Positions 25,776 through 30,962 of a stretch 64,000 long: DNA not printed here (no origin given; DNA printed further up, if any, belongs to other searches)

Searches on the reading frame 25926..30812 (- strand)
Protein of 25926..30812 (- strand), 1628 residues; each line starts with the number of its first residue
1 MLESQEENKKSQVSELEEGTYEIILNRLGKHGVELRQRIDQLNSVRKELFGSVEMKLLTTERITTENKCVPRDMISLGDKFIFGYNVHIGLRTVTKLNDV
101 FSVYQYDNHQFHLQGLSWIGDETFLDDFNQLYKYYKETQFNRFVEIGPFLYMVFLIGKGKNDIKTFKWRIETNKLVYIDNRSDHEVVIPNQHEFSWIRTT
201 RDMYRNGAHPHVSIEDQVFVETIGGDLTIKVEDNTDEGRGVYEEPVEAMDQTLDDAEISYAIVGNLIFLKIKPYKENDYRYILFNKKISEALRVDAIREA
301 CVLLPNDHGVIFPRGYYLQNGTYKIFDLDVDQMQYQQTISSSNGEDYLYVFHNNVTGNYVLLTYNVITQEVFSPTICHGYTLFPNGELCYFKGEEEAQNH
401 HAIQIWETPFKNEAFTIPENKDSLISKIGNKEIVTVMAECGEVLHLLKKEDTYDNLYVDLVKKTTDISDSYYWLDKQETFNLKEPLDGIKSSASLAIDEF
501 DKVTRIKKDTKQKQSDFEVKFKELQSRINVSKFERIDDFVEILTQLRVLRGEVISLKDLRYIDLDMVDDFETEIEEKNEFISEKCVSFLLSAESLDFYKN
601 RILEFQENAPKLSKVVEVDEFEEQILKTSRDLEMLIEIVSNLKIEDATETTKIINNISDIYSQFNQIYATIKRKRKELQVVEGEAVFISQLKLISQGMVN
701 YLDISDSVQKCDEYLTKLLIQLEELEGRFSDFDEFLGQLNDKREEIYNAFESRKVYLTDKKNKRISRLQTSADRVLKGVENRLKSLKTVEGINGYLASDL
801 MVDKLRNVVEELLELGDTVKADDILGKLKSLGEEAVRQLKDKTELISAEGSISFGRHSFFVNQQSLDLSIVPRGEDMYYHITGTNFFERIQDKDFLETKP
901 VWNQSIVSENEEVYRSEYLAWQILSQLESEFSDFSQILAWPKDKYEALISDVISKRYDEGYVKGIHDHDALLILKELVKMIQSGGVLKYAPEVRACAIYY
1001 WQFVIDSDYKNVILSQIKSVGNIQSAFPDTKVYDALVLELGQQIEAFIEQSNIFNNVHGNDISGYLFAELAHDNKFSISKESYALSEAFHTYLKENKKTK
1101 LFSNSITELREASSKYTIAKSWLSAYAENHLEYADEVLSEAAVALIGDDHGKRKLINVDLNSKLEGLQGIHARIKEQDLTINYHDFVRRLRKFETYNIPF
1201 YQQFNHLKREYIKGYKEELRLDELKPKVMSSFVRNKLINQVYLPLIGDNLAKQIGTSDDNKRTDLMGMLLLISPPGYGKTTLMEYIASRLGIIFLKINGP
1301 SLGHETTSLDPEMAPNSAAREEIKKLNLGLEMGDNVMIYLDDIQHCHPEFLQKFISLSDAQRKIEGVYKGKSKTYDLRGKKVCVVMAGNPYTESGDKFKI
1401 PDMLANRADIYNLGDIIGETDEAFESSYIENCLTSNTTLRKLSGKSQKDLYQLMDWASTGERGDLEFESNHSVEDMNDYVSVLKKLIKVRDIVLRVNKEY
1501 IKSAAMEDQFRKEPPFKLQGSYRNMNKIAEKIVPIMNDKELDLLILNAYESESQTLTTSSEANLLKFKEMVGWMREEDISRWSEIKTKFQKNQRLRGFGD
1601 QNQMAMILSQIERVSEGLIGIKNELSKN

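Call 4: search_protein_families(library=padloc, proteins=[window:25926-30812:-], max_evalue=0.01)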
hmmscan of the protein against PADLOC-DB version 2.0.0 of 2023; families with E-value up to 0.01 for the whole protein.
window:25926-30812:- (1628 aa): 2 families
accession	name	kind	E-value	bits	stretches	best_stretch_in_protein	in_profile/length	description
PDLC04140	mad8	-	0.00045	17.8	1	1264-1458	25-182/314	mads_8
PDLC04232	IetA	-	0.00086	16.8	1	1269-1297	119-147/330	-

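Call 5: search_protein_families(library=ncbifam, proteins=[window:25926-30812:-], max_evalue=0.01)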
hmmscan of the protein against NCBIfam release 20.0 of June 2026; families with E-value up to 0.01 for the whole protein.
window:25926-30812:- (1628 aa): 2 families
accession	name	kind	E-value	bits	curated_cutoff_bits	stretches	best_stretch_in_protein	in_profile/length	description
NF000868.0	PRK00080.1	equivalog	7.5e-05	21.8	282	1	1258-1304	43-89/330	Holliday junction branch migration DNA helicase RuvB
TIGR00635.1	ruvB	equivalog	0.00031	19.9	299.05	1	1260-1303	24-67/305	Holliday junction branch migration DNA helicase RuvB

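Call 54: search_protein_families(library=pfam, proteins=[window:25926-30812:-], max_evalue=0.001)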
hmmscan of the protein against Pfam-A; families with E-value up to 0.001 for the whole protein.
window:25926-30812:- (1628 aa): 6 families
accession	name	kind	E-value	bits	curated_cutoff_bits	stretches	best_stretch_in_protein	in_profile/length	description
PF12458.13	DUF3686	-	1.5e-180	600.9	25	1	34-472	1-448/448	ATPase involved in DNA repair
PF25472.1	DUF7902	-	1.8e-24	86.2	26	1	594-677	2-85/85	Domain of unknown function (DUF7902)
PF00004.35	AAA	-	2.4e-07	31.7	21.2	1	1269-1350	1-73/131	ATPase family associated with various cellular activities (AAA)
PF07728.20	AAA_5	-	2.1e-06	28.2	22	1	1269-1392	2-125/139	AAA domain (dynein-related subfamily)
PF13401.12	AAA_22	-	3e-05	24.8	27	1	1267-1360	6-110/130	AAA domain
PF05496.18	RuvB_N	-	0.00015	22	27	0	1257-1304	24-71/159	Holliday junction DNA helicase RuvB P-loop domain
